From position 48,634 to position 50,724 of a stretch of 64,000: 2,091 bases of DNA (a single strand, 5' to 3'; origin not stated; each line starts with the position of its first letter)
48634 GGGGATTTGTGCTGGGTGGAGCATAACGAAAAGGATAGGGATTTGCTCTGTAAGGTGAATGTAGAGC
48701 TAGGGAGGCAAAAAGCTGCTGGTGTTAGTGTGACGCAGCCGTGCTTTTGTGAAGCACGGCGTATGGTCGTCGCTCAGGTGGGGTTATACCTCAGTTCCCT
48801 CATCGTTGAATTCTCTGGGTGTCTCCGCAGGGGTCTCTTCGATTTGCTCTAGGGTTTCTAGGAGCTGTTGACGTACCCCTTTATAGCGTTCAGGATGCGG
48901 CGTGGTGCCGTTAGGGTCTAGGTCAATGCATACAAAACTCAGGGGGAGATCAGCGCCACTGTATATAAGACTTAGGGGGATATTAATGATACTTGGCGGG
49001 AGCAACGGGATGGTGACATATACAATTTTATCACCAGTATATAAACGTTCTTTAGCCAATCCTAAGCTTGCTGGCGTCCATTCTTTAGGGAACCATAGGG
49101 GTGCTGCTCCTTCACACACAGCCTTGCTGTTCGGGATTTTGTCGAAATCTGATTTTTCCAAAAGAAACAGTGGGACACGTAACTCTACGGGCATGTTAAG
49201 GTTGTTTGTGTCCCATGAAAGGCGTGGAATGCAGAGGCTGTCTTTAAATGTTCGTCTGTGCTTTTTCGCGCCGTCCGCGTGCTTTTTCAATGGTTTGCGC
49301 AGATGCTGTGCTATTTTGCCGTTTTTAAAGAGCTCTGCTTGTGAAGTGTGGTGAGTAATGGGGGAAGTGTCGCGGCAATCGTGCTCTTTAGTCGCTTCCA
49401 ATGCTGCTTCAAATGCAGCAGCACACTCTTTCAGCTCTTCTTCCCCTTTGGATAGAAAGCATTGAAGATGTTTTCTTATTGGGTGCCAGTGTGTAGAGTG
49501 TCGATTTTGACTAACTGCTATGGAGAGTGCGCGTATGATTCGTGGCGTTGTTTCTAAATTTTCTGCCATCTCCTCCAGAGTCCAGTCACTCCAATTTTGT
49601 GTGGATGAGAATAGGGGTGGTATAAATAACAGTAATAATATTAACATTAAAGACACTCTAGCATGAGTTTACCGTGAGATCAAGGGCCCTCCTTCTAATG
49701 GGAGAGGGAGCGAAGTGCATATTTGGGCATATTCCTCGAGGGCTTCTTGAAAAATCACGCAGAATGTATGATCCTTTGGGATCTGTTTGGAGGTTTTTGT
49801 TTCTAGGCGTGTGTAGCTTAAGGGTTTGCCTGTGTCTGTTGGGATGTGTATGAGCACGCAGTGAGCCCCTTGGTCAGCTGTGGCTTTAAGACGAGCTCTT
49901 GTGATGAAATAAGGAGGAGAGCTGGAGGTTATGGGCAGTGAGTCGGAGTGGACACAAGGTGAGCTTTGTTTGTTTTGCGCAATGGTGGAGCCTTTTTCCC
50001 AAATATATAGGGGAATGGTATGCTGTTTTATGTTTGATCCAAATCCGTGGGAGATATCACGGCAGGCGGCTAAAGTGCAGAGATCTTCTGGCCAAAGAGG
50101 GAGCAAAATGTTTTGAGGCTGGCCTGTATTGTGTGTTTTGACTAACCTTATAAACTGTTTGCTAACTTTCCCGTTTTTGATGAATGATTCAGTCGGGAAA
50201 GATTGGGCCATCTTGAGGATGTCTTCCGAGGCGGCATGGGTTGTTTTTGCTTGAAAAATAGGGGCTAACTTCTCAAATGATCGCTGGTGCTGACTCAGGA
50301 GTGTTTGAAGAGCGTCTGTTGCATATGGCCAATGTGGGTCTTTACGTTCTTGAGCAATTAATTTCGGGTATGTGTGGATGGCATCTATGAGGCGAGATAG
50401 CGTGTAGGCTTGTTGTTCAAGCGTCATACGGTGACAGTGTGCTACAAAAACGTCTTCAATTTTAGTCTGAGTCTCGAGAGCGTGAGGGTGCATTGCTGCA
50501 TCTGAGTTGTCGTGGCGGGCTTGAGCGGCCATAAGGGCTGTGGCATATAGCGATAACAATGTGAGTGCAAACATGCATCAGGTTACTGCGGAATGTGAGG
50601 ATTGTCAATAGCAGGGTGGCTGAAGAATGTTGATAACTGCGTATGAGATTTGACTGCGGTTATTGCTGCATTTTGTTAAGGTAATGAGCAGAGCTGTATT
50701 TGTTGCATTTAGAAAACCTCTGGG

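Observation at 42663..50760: An 8-kb opposite-strand island interrupts the array; it contains an anciently duplicated two-gene module and leaves a truncated family gene at its edge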

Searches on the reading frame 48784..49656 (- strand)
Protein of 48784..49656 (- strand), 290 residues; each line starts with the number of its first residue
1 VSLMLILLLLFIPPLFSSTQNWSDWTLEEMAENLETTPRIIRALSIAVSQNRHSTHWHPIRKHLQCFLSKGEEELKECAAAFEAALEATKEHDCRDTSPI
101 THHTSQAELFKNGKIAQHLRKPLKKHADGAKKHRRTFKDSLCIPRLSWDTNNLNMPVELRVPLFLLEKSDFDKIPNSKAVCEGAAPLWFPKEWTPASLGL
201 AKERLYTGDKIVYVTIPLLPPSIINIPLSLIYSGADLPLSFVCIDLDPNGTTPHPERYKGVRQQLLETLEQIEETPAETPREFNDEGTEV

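Call 7: search_protein_families(library=pfam, proteins=[window:48784-49656:-], max_evalue=1)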
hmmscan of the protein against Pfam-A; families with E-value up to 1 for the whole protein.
window:48784-49656:- (290 aa): 0 families

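Call 10: find_homologous_proteins(query=window:48784-49656:-)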
Query window:48784-49656:- (290 aa): 1 proteins with E <= 0.001 among 1401 candidates.
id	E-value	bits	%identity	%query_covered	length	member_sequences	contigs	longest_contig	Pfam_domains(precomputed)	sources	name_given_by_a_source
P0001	7.1e-194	660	100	99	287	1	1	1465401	-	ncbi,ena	-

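Call 11: find_encoding_contigs(protein=P0001, flank=2000, max_places=3)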
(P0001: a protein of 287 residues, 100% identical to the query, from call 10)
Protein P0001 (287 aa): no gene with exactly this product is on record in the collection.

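Call 12: list_cluster_members(proteins=[P0001])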
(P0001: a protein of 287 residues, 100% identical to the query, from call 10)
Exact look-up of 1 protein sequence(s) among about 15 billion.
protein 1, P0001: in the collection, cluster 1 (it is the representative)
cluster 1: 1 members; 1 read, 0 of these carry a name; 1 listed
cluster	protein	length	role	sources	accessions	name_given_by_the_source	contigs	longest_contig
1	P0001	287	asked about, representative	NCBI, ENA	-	-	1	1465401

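Call 19: find_related_loci(query=A2, collection=genome_contigs, flank=10000)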
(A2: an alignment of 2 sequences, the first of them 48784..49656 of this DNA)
Query A2 (290 aa) in genome_contigs; peptide patterns used: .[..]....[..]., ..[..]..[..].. (x = any residue, [..] = any of these).
84 stretches matched a pattern; 1 encode a relative of the query (tblastn E <= 1e-3); 1 distinct loci.
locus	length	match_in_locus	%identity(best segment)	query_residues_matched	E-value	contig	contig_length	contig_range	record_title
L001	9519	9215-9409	32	13-64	1e-5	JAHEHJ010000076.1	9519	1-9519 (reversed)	MAG: Flavobacterium sp. isolate Ww45 NODE_8766_length_9519_cov_5.952011, whole genome shotgun sequence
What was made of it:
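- Tried and rejected: The genome_contigs scan with the A1/A2 alignment returned only a spurious Flavobacterium hit and not the source genome (call 19).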

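Call 34: search_protein_families(library=ncbifam, proteins=[window:48784-49656:-], max_evalue=1)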
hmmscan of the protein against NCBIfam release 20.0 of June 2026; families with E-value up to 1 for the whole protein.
window:48784-49656:- (290 aa): 0 families

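Call 36: search_solved_structures(query=A1, max_evalue=10)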
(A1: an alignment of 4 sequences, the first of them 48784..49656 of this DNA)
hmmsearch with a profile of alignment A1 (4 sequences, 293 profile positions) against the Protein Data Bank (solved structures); distinct sequences matched with E-value up to 10: 2.
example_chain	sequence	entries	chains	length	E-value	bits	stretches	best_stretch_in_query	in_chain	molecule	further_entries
7wkh_A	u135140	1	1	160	0.62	12.5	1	39-144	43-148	Interferon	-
3cz6_A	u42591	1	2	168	0.99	11.8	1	116-168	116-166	DNA-binding protein RAP1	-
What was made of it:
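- On Lineage-specific expanded secreted-protein family in a tandem cluster (Ichthyocystis-type): Pfam, NCBIfam and PDB gave nothing (calls 7, 34, 36).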

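Call 44: search_protein_representatives(alignment_id=A1)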
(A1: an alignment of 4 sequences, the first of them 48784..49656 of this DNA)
Query: 4 sequences, 293 profile positions. Proteins with E-value up to 0.001 (for the whole library): 10; up to 1e-10: 7; up to 1e-30: 5. The best 10 are listed.
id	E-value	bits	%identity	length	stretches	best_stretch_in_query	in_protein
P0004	9.2e-122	422.3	-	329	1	2-290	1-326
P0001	4.6e-118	410.1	-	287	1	2-293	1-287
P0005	5.0e-118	410.0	-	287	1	15-293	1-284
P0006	1.1e-76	274.3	-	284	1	1-293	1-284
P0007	5.9e-38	147.2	-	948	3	33-283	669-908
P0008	5.0e-16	75.2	-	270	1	35-266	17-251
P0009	2.8e-15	72.8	-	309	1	2-283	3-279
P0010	4.0e-09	52.5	-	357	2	117-257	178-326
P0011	1.0e-07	48.0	-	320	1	9-265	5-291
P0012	7.0e-05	38.6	-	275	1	40-276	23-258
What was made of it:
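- On Lineage-specific expanded secreted-protein family in a tandem cluster (Ichthyocystis-type): A HMMER profile search of 1.84 billion representatives found only proteins of this lineage (call 44).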

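Call 47: list_cluster_members(proteins=[P0004, P0005, P0006, P0007, P0008, P0009, P0010, P0011, P0012])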
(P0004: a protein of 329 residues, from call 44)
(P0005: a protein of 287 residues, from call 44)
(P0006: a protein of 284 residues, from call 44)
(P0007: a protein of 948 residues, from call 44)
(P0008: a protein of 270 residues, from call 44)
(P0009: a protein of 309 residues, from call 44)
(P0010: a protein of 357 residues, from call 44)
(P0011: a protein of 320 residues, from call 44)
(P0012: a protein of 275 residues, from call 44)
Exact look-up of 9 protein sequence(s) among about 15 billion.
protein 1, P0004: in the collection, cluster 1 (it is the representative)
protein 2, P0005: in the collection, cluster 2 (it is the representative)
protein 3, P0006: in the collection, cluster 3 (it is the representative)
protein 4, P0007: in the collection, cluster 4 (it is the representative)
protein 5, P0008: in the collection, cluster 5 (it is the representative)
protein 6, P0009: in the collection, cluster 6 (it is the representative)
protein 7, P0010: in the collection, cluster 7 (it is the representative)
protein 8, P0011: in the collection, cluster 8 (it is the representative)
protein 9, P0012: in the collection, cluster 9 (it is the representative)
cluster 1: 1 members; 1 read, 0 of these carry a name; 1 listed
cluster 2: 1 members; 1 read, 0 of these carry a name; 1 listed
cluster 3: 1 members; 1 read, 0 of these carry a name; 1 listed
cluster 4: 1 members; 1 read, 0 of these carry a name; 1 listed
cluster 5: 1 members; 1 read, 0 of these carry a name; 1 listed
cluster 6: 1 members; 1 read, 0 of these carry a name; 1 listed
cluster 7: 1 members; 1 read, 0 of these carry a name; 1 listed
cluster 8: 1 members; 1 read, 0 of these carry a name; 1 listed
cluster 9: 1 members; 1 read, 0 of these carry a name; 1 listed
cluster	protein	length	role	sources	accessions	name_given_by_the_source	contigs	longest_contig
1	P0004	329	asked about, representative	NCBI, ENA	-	-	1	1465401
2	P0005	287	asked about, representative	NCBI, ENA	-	-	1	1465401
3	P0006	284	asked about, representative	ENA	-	-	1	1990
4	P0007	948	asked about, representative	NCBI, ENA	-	-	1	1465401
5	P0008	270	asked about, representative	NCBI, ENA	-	-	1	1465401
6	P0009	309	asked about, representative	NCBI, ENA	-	-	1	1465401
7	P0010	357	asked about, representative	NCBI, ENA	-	-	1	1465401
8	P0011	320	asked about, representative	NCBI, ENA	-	-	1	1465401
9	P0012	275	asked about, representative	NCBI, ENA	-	-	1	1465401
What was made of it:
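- On Lineage-specific expanded secreted-protein family in a tandem cluster (Ichthyocystis-type): Only the contig size of 1,465,401 bp is known (calls 10, 47).
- The tenth is the B1 ortholog on the 1,990-bp metagenome contig L002 (calls 44, 47). Six more paralogs are elsewhere in the same genome, and none is in any other organism (calls 44, 47).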

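Call 48: predict_structure(alignment_id=A1)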
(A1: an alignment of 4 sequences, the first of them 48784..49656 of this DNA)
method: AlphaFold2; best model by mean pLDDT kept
length: 290 residues; sequences in the alignment: 4
mean_pLDDT: 57.9   pTM: 0.59
mean pLDDT of the five models: 57.9, 57.3, 57.1, 55.9, 53.4
residues with pLDDT >= 90: 0; 70-90: 83; 50-70: 110; < 50: 97
segments of 3 or more residues with pLDDT < 50: 1-19, 91-118, 126-145, 223-230, 269-290
pLDDT, mean of each block of 10 residues (from residue 1): 41 39 61 67 79 81 78 74 66 37 39 44 49 38 49 66 76 61 62 62 69 77 47 66 72 55 54 39 33
secondary structure, 60 per line:
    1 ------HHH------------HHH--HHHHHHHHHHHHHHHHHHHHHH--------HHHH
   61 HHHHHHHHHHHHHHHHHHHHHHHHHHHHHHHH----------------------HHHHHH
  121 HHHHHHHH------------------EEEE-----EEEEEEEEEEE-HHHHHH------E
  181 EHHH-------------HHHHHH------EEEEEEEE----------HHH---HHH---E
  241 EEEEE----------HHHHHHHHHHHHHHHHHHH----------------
elements in order: H27-48 H57-92 H115-128 E147-150 E156-166 H168-173 H198-203 E210-217 E240-245 H256-274

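Call 54: predict_structure(alignment_id=A5)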
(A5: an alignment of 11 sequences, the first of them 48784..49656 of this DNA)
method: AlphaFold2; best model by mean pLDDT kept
length: 290 residues; sequences in the alignment: 11
mean_pLDDT: 76.3   pTM: 0.74
mean pLDDT of the five models: 76.3, 76.0, 74.5, 73.9, 72.8
residues with pLDDT >= 90: 55; 70-90: 149; 50-70: 48; < 50: 38
segments of 3 or more residues with pLDDT < 50: 9-18, 133-143, 276-280, 287-290
pLDDT, mean of each block of 10 residues (from residue 1): 50 44 84 85 91 90 89 88 89 58 66 84 82 48 69 86 89 77 89 81 89 89 55 80 89 82 85 56 48
secondary structure, 60 per line:
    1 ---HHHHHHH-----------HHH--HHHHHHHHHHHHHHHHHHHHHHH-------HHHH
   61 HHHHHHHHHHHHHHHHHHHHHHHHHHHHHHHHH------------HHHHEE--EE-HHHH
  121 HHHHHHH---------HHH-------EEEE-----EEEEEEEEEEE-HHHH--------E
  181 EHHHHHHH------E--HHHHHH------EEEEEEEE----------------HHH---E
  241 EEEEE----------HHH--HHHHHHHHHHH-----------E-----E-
elements in order: H4-10 H27-49 H57-93 H106-109 H117-127 E147-150 E156-166 H168-171 H182-188 H198-203 E210-217 E240-245 H261-271
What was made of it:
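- Tried and rejected: First AlphaFold run, with 4 sequences, was weak (pLDDT 58, call 48) and was replaced by the 11-sequence run (pLDDT 76, call 54).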

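Call 58: fold_search(model_id=the predicted structure, library=pdb)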
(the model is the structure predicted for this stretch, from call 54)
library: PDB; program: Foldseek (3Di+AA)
matches with E <= 10: 55; with E <= 0.001: 0
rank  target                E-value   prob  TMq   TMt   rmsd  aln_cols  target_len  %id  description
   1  4jeh_B                3.4e+00  0.09  0.15  0.18  10.6        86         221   14  Crystal Structure of Munc18a and Syntaxin1 lacking N-peptide complex (released 2013-07-17)
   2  1rlb_E                3.6e+00  0.04  0.08  0.12   9.2        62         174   19  RETINOL BINDING PROTEIN COMPLEXED WITH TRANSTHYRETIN (released 1996-04-11)
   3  5d39_B                4.3e+00  0.01  0.12  0.09  16.9       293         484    8  Transcription factor-DNA complex (released 2016-08-10)
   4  5d39_A                4.3e+00  0.01  0.12  0.09  17.7       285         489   10  Transcription factor-DNA complex (released 2016-08-10)
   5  7y1c_A                4.5e+00  0.04  0.10  0.06   9.2        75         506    8  CryoEM structure of Klebsiella phage Kp9 tail complex applied with C6 symmetry (released 2023-06-14)
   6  2ffs_A                4.5e+00  0.01  0.10  0.17  13.3       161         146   10  Structure of PR10-allergen-like protein PA1206 from Pseudomonas aeruginosa PAO1 (released 2006-01-10)
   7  1qab_E                4.8e+00  0.01  0.07  0.09   9.1        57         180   23  The structure of human retinol binding protein with its carrier protein transthyretin reveals interaction with the car (released 1999-02-16)
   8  9vu9_D                5.4e+00  0.10  0.20  0.21   7.2       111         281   13  channel D complex with 4 (released 2026-03-11)
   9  4pbc_A                5.4e+00  0.02  0.10  0.10  20.4       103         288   13  X-ray crystal structure of a putative D-amino acid aminotransferase from Burkholderia cenocepacia (released 2014-07-02)
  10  8xeh_B                5.7e+00  0.06  0.17  0.31  12.9       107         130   19  Crystal structure of HEPN-MNT complex (released 2024-12-18)
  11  4pbc_B                5.7e+00  0.02  0.10  0.10  20.4       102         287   14  X-ray crystal structure of a putative D-amino acid aminotransferase from Burkholderia cenocepacia (released 2014-07-02)
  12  8pv1_Cf               5.7e+00  0.01  0.08  0.08  19.7       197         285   11  Chaetomium thermophilum pre-60S State 6 - pre-5S rotation - L1 intermediate - composite structure (released 2023-11-15)
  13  1hbq                  6.0e+00  0.03  0.08  0.12   8.9        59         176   19  CRYSTAL STRUCTURE OF LIGANDED AND UNLIGANDED FORMS OF BOVINE PLASMA RETINOL-BINDING PROTEIN (released 1994-01-31)
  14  4m0j_B                6.0e+00  0.03  0.14  0.14  11.7       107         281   12  Crystal structure of a D-amino acid aminotransferase from Burkholderia thailandensis E264 (released 2013-10-02)
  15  4itw_G                6.7e+00  0.02  0.09  0.16  12.3        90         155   16  Anaerobic crystal structure of iron soaked (75 min) ferritin from Pseudo-nitzschia multiseries (released 2013-03-20)
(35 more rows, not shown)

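Call 62: fold_search(model_id=the predicted structure, library=viral)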
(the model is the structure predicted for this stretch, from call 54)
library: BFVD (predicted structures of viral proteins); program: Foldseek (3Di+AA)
matches with E <= 10: 95; with E <= 0.001: 0
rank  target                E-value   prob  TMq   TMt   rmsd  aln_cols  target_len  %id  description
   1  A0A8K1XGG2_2          9.3e-01  0.02  0.11  0.05  18.3       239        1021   15  (no name in the UniProt tables at hand)
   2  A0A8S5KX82            1.2e+00  0.01  0.10  0.07  26.1       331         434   11  Maturation protein [ssRNA phage ESO010]
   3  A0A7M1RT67            1.2e+00  0.02  0.12  0.09  17.6       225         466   11  Uncharacterized protein [uncultured phage cr130_1]
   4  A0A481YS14            1.2e+00  0.02  0.09  0.12  17.9       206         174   10  Uncharacterized protein [Marseillevirus LCMAC101]
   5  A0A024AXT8            1.4e+00  0.03  0.13  0.07  18.9       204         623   12  RNA-directed RNA polymerase L (Fragment) [Dobrava-Belgrade orthohantavirus]
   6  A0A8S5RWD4            1.5e+00  0.08  0.12  0.12  18.1       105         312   10  Uncharacterized protein [Siphoviridae sp. ctHip2]
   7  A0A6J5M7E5            1.5e+00  0.02  0.11  0.13  18.9       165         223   14  Uncharacterized protein [uncultured Caudovirales phage]
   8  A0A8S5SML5            1.9e+00  0.10  0.12  0.07   7.1        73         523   11  Head to tail connecting protein [Siphoviridae sp. ct7Qv4]
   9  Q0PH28                1.9e+00  0.01  0.08  0.06  27.0       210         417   13  Maturation protein [Pseudomonas phage PRR1]
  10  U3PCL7                2.0e+00  0.02  0.10  0.15  15.4       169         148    8  (no name in the UniProt tables at hand)
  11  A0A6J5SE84            2.2e+00  0.06  0.09  0.18   9.0        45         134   13  Uncharacterized protein [uncultured Caudovirales phage]
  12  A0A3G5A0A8            2.2e+00  0.01  0.11  0.11  18.9       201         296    7  DUF4116 domain-containing protein [Harvfovirus sp.]
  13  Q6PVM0                2.2e+00  0.01  0.09  0.08  18.7       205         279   11  (no name in the UniProt tables at hand)
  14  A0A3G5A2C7            2.3e+00  0.03  0.12  0.12  13.1       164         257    7  Uncharacterized protein [Harvfovirus sp.]
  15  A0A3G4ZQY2            2.3e+00  0.01  0.14  0.08  23.6       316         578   11  SPX domain-containing protein [Terrestrivirus sp.]
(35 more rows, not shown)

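Call 63: find_encoding_contigs(protein=P0006, flank=10000, max_places=5)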
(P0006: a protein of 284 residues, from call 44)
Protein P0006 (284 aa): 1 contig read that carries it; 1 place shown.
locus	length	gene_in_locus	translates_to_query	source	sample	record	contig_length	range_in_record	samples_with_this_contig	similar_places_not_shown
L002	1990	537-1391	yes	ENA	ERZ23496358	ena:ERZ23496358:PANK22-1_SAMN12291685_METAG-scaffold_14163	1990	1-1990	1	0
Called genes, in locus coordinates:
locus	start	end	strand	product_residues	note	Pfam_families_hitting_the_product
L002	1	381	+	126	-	?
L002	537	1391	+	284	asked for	-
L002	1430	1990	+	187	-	?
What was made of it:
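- On Horizontally acquired genomic island or mobile element: The only A/B homologs are in the same genome and in one ~85%-identical relative (calls 44, 47, 63).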

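Call 78: find_encoding_contigs(protein=P0009, flank=10000, max_places=4)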
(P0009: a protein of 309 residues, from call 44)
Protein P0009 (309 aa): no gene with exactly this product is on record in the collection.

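Call 83: search_protein_families(library=phrogs, proteins=[window:48784-49656:-], max_evalue=0.1)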
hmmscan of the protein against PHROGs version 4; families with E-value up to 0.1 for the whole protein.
window:48784-49656:- (290 aa): 0 families

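Call 84: search_protein_families(library=padloc, proteins=[window:48784-49656:-], max_evalue=0.1)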
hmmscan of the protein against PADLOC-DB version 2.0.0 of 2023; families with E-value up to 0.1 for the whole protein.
window:48784-49656:- (290 aa): 0 families

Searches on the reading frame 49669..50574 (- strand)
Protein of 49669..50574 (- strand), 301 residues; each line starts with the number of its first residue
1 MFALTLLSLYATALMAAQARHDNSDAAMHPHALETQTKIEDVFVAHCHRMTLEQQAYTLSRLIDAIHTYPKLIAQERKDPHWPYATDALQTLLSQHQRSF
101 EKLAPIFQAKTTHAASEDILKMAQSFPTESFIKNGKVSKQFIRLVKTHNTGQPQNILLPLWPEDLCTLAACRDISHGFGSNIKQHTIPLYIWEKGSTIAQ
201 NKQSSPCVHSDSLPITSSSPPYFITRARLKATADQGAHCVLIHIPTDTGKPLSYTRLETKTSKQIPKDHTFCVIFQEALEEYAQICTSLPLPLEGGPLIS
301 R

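Call 7: search_protein_families(library=pfam, proteins=[window:49669-50574:-], max_evalue=1)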
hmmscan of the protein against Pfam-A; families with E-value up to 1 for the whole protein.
window:49669-50574:- (301 aa): 0 families

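Call 34: search_protein_families(library=ncbifam, proteins=[window:49669-50574:-], max_evalue=1)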
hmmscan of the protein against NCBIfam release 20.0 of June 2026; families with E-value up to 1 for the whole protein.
window:49669-50574:- (301 aa): 0 families

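Call 83: search_protein_families(library=phrogs, proteins=[window:49669-50574:-], max_evalue=0.1)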
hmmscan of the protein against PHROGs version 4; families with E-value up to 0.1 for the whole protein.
window:49669-50574:- (301 aa): 1 family
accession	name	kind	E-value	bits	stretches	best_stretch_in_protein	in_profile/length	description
phrog_17772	-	unknown function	0.032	15.6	1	154-198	109-153/159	-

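Call 84: search_protein_families(library=padloc, proteins=[window:49669-50574:-], max_evalue=0.1)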
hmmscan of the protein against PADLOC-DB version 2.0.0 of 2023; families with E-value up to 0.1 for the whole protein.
window:49669-50574:- (301 aa): 1 family
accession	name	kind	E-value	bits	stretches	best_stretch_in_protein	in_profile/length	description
PDLC01956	CARF9--CARF_HEPN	-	0.04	11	1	5-148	238-370/459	-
